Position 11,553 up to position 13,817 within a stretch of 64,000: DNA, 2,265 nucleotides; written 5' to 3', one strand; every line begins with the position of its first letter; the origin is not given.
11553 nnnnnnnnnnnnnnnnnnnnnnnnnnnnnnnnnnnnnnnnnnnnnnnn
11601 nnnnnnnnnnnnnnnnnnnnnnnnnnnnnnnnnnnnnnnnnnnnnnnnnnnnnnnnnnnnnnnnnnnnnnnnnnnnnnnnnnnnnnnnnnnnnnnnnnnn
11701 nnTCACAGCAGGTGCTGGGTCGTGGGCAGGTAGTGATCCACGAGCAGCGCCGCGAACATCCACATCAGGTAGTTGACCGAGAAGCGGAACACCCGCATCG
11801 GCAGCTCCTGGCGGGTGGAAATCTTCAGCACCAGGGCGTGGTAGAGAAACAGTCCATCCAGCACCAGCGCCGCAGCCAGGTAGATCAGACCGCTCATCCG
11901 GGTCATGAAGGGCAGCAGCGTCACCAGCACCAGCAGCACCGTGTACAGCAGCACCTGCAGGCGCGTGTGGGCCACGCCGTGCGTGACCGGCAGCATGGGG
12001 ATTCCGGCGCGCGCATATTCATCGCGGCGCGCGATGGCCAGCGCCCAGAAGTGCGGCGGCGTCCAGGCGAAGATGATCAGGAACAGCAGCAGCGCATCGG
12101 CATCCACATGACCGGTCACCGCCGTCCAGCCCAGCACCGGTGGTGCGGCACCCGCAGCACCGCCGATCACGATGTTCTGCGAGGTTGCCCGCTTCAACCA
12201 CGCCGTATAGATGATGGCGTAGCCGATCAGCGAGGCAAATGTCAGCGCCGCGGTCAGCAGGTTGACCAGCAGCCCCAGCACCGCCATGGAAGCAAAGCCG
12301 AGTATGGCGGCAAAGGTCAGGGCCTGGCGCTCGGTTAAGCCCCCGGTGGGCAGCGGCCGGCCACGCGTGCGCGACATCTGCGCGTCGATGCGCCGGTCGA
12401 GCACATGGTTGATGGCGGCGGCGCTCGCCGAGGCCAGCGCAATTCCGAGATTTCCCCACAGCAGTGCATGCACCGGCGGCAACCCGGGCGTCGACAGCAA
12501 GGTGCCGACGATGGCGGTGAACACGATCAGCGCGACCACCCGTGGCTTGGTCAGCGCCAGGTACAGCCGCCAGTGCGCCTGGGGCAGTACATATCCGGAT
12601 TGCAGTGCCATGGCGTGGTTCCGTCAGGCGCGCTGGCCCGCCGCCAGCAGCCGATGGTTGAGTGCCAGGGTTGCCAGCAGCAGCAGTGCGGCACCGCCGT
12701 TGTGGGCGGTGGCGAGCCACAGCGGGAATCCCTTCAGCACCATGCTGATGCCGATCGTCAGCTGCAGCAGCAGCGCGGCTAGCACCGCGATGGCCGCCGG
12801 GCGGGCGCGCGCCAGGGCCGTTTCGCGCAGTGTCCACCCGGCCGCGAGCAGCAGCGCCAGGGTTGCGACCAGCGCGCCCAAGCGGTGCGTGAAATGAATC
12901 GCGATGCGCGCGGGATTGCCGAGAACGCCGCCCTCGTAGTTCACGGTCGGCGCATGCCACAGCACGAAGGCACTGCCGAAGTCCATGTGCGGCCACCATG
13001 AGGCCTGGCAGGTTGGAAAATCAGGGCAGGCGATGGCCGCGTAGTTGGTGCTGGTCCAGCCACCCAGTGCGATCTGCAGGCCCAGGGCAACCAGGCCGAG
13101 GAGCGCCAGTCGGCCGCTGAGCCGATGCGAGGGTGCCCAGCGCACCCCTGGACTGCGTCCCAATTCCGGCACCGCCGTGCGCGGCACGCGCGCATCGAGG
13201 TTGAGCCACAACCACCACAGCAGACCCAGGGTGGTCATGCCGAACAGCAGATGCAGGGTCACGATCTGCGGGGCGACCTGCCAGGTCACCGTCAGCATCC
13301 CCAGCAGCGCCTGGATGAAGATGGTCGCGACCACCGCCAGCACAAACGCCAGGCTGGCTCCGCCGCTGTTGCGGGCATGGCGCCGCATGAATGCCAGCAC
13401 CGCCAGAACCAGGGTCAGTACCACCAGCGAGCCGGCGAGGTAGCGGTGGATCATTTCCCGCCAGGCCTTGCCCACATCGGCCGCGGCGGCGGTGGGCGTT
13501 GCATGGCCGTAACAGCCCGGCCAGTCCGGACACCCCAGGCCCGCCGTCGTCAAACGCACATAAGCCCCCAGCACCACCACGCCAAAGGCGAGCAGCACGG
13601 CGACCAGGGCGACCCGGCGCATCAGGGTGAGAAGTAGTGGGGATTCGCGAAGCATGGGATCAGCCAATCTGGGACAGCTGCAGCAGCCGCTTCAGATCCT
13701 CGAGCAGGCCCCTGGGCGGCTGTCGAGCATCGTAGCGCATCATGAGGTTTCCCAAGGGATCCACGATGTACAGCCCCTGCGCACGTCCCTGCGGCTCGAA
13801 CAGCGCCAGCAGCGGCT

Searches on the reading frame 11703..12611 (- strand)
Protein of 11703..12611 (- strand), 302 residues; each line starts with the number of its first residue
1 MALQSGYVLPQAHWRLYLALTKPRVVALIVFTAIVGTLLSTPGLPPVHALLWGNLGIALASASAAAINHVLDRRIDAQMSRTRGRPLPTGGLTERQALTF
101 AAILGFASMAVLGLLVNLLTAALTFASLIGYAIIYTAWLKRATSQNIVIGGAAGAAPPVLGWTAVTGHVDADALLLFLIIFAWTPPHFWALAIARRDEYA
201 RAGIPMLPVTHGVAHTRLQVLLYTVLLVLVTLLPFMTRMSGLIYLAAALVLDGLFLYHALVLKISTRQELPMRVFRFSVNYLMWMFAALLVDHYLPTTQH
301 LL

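Call 68: search_protein_families(library=pfam, proteins=[window:11703-12611:-], max_evalue=0.00001)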
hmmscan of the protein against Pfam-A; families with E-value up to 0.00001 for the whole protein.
window:11703-12611:- (302 aa): 1 family
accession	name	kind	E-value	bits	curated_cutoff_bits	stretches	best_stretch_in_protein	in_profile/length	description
PF01040.23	UbiA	-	5.5e-68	229.4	34.2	1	30-277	2-246/250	UbiA prenyltransferase family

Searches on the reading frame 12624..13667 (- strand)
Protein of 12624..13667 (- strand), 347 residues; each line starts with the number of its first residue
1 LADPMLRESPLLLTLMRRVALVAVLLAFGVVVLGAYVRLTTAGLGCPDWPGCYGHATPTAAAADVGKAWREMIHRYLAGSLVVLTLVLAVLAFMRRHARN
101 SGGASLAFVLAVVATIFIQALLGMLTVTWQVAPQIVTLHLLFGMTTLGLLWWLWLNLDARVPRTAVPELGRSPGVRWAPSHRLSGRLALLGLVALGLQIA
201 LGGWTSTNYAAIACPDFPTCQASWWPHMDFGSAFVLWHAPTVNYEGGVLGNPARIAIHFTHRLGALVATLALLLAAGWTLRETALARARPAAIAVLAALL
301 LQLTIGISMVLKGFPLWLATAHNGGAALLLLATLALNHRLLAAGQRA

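Call 68: search_protein_families(library=pfam, proteins=[window:12624-13667:-], max_evalue=0.00001)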
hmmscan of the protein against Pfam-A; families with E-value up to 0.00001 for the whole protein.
window:12624-13667:- (347 aa): 1 family
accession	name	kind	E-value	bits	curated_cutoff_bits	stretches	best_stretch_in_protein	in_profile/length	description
PF02628.20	COX15-CtaA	-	1.3e-60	205.6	29.9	1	18-333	2-321/322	Cytochrome oxidase assembly protein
